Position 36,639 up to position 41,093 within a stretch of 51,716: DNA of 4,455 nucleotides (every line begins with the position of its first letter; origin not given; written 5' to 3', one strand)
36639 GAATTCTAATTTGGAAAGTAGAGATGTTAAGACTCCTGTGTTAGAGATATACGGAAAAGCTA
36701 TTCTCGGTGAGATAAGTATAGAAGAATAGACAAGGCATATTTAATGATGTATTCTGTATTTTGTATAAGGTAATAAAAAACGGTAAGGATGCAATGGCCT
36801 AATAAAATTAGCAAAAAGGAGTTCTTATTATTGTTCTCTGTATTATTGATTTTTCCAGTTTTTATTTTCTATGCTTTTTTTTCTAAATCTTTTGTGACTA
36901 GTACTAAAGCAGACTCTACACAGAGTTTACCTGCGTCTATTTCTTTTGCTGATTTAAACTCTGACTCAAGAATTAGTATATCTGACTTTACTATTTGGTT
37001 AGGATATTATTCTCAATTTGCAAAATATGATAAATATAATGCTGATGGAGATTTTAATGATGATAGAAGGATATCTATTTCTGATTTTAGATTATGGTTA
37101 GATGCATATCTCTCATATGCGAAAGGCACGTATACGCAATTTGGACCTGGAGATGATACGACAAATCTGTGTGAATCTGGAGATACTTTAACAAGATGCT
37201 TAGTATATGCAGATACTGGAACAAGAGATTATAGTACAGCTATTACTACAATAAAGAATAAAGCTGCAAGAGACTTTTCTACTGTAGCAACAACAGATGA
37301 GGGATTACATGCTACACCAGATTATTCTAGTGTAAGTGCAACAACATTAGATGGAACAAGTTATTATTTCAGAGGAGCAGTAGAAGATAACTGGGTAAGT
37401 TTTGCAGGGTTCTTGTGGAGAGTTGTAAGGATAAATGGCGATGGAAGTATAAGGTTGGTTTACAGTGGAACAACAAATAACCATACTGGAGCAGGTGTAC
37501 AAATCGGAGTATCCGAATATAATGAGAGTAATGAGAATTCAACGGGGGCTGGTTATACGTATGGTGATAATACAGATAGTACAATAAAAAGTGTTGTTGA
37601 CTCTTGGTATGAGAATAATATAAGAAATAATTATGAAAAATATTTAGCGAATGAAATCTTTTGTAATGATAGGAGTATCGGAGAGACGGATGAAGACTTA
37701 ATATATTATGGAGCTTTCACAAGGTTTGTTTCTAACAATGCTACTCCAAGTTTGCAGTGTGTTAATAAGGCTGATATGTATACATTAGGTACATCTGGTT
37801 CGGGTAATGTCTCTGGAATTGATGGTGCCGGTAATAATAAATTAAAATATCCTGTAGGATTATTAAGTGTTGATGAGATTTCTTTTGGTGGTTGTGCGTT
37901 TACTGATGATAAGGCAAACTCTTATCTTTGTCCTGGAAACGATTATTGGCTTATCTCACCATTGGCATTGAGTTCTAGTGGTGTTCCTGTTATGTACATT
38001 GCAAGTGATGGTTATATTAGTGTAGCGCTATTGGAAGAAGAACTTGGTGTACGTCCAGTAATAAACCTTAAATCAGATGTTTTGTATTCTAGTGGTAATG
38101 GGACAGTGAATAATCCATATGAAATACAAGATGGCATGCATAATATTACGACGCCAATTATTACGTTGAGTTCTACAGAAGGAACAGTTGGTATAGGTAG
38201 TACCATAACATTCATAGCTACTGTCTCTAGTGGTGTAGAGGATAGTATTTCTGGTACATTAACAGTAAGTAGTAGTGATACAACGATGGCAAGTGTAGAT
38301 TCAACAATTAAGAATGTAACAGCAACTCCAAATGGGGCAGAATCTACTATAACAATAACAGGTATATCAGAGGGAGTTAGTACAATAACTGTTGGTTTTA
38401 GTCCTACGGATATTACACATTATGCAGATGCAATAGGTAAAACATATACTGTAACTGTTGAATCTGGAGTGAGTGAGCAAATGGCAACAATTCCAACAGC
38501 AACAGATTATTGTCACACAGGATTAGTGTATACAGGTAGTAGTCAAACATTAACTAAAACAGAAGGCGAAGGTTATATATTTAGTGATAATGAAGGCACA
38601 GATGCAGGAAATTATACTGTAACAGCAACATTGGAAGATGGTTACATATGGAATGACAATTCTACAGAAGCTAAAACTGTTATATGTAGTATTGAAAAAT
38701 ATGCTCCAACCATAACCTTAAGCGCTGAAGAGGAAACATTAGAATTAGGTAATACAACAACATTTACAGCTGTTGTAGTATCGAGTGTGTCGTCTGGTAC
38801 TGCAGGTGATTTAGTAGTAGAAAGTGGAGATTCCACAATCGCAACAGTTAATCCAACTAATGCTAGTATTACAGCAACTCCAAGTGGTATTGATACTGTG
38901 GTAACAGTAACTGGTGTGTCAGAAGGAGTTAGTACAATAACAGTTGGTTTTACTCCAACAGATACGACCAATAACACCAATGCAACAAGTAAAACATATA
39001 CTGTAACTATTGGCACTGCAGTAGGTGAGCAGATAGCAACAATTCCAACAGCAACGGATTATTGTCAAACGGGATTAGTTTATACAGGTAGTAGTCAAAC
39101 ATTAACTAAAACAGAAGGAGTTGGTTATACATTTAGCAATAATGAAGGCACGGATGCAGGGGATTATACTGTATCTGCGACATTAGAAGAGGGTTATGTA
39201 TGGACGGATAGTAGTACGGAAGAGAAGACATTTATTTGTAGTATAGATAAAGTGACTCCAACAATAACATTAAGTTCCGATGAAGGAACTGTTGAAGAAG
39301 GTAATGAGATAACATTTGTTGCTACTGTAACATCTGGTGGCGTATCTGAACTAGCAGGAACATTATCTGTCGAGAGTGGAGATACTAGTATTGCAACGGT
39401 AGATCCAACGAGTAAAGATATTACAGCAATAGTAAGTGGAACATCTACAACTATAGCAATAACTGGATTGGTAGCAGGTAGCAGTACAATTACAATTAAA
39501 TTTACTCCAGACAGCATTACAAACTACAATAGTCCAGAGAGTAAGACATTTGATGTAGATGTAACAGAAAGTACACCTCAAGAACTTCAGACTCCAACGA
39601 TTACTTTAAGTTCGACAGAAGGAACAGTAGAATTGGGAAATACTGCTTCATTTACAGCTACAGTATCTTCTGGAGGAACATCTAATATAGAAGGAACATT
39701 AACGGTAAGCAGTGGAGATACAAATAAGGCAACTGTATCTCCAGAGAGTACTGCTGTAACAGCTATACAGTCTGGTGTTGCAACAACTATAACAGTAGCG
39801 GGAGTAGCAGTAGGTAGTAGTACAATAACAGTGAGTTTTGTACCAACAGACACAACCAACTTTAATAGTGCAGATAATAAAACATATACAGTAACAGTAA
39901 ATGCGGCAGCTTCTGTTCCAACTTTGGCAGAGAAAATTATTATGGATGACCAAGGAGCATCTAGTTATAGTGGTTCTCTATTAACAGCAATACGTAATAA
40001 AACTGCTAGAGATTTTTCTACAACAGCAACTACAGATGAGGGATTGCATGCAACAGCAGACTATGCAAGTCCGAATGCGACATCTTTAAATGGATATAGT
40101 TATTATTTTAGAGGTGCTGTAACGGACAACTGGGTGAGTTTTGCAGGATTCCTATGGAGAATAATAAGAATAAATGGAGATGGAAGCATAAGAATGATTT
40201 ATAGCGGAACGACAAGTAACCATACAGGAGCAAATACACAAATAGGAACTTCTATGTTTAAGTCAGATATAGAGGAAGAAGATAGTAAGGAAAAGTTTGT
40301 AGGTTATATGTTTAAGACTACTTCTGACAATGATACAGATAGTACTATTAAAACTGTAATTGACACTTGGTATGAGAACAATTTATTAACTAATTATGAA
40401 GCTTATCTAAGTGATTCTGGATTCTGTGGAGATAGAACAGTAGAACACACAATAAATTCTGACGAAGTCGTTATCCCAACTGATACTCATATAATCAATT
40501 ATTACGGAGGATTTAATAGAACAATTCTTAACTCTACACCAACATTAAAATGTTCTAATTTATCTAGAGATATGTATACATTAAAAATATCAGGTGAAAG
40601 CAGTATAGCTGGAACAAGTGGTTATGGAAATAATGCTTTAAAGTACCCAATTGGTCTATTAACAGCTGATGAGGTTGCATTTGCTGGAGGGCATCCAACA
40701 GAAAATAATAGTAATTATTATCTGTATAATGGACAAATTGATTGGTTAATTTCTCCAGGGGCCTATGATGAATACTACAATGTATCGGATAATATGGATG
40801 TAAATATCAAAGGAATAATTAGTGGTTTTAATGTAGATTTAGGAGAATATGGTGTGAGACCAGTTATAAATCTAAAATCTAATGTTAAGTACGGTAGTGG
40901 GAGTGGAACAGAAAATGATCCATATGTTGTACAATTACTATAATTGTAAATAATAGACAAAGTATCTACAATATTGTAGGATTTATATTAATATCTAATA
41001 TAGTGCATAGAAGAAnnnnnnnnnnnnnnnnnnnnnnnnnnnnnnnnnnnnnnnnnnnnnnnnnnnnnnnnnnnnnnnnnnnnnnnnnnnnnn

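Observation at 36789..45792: Candidate non-cellulosomal cohesin-dockerin surface-display locus: three N-terminal-dockerin adhesins plus one membrane-anchored cohesin-like protein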

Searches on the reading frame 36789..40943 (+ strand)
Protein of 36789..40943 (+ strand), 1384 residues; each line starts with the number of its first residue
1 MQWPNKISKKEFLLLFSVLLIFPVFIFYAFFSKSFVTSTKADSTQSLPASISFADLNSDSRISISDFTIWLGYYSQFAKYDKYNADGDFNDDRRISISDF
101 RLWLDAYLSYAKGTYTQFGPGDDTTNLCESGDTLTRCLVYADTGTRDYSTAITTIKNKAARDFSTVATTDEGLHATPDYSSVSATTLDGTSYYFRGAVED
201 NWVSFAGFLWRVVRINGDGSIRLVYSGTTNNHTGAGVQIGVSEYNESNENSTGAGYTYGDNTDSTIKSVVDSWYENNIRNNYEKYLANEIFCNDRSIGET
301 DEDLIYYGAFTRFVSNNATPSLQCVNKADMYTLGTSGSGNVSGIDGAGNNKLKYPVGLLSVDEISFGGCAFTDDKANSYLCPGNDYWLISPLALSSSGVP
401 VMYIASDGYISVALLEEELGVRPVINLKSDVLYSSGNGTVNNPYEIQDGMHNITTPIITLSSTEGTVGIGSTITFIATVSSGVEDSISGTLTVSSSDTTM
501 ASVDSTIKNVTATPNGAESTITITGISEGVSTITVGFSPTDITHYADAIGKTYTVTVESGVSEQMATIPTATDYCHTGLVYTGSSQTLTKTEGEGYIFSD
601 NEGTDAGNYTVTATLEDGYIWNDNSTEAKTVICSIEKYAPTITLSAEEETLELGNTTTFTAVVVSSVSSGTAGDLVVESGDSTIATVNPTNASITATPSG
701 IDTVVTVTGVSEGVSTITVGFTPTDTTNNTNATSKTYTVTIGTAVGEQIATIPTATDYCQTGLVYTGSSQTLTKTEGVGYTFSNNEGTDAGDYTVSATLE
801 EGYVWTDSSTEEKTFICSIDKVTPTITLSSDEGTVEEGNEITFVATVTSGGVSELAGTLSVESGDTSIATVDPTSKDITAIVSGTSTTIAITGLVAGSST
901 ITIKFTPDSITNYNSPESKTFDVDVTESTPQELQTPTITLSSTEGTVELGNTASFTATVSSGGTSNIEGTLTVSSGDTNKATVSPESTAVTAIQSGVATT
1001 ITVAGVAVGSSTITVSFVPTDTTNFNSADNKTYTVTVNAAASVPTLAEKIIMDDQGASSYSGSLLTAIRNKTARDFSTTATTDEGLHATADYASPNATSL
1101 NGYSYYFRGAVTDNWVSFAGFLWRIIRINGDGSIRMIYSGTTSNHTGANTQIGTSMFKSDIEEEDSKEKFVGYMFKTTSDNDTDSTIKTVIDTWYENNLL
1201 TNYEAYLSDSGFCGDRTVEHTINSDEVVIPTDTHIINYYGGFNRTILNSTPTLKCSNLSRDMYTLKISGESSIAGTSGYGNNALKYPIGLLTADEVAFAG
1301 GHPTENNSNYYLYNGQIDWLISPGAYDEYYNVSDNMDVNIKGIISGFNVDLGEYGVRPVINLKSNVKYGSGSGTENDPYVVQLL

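Call 3: search_protein_families(library=pfam, proteins=[window:36789-40943:+], max_evalue=1)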
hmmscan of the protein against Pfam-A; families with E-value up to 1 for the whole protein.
window:36789-40943:+ (1384 aa): 6 families
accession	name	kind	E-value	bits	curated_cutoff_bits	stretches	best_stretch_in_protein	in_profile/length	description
PF19789.6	DUF6273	-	3.5e-06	27.4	23.5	1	342-429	71-172/172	Domain of unknown function (DUF6273)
PF16640.11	Big_3_5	-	0.00032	21.6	35.5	2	829-926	2-88/88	Bacterial Ig-like domain (group 3)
PF21557.3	RhaB_D2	-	0.0075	16.6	27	0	201-246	20-62/172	Alpha-L-rhamnosidase, domain D2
PF24507.1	Ig_CFAP65_4th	-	0.034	15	27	0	897-914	38-55/76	CFAP65, fourth Ig-like domain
PF00404.24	Dockerin_1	-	0.079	13.6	22.9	0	55-101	3-50/57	Dockerin type I domain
PF10746.14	Phage_holin_2_2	-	0.13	12.4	25.4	0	192-215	24-47/61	Phage holin T7 family, holin superfamily II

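Call 17: search_protein_families(library=ncbifam, proteins=[window:36789-40943:+], max_evalue=0.01)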
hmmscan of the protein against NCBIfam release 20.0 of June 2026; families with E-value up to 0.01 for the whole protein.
window:36789-40943:+ (1384 aa): 0 families

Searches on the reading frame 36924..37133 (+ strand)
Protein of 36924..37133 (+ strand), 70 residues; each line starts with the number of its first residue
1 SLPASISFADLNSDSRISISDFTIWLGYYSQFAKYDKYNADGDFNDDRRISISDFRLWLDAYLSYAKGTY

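Call 4: search_protein_families(library=pfam, proteins=[window:36924-37133:+], max_evalue=10)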
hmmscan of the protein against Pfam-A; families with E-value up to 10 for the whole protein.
seq(70 aa): 4 families
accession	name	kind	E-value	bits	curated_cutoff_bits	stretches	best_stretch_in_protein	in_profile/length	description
PF00404.24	Dockerin_1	-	0.00026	21.5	22.9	2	6-24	33-51/57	Dockerin type I domain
PF00036.39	EF-hand_1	-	0.0092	15.9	25.4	1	7-25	7-25/29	EF hand domain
PF13499.12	EF-hand_7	-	0.017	15.9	30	1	9-24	49-64/67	EF-hand domain pair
PF13405.12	EF-hand_6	-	0.02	15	25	1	43-60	10-27/30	EF-hand domain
